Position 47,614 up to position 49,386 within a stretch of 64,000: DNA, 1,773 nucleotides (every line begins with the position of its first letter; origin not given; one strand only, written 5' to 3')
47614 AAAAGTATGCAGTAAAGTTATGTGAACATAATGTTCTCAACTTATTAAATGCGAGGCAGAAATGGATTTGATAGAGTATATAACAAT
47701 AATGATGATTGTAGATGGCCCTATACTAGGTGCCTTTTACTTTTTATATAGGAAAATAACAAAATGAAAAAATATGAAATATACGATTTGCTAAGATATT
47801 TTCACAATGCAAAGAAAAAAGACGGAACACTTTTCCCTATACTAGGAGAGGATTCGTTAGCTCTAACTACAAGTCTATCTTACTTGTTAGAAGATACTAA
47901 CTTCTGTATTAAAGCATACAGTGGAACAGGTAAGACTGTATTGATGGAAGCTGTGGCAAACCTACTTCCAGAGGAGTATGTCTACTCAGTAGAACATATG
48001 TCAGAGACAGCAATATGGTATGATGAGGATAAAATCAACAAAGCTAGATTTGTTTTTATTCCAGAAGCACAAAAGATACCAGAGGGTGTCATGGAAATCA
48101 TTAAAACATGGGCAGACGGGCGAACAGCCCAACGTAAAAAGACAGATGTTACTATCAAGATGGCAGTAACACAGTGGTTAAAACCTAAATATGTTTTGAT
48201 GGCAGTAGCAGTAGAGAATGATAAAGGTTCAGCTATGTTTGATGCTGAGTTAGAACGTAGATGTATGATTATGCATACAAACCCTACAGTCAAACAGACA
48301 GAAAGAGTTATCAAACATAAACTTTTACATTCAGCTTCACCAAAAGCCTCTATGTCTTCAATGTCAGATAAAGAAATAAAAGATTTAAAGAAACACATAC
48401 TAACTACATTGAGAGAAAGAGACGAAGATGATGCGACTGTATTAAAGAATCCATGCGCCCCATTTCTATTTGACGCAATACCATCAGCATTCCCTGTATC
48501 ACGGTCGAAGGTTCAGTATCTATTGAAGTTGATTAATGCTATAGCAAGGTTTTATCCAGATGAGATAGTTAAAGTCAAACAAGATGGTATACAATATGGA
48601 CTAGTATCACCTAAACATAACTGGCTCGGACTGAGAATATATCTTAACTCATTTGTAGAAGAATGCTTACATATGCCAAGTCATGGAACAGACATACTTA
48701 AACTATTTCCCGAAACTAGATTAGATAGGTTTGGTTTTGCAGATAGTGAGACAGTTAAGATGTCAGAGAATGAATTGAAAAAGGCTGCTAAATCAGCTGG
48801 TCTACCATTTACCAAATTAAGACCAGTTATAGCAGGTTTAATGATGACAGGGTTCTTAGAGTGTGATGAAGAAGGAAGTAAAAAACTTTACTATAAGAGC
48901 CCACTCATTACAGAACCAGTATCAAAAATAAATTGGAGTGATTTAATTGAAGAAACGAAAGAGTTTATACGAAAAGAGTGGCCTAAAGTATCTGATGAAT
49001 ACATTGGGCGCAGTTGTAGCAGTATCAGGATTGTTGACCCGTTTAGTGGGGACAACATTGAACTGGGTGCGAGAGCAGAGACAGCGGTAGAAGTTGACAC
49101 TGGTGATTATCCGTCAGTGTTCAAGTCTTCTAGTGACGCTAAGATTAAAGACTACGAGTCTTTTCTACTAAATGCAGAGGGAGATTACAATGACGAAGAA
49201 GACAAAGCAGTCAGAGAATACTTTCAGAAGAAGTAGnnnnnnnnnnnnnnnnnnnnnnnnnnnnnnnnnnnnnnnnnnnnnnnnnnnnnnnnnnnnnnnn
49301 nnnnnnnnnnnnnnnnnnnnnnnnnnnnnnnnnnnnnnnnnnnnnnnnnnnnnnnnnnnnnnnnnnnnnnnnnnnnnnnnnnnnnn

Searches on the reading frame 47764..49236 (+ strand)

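Call 9: search_protein_families(library=phrogs, proteins=[window:47764-49236:+], max_evalue=0.001)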
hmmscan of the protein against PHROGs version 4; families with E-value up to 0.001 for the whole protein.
window:47764-49236:+ (490 aa): 1 family
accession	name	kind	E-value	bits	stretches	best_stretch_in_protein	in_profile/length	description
phrog_12057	-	unknown function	1.3e-32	114.2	1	24-441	23-445/493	-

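Call 19: search_protein_families(library=pfam, proteins=[window:47764-49236:+], max_evalue=0.01)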
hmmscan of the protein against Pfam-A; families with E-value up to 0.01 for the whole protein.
window:47764-49236:+ (490 aa): 1 family
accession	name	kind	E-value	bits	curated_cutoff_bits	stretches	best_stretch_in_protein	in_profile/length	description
PF13401.12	AAA_22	-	0.0049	17.6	27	0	43-137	33-124/130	AAA domain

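Call 70: search_protein_families(library=ncbifam, proteins=[window:47764-49236:+], max_evalue=0.01)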
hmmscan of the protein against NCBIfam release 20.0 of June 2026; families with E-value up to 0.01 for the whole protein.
window:47764-49236:+ (490 aa): 0 families
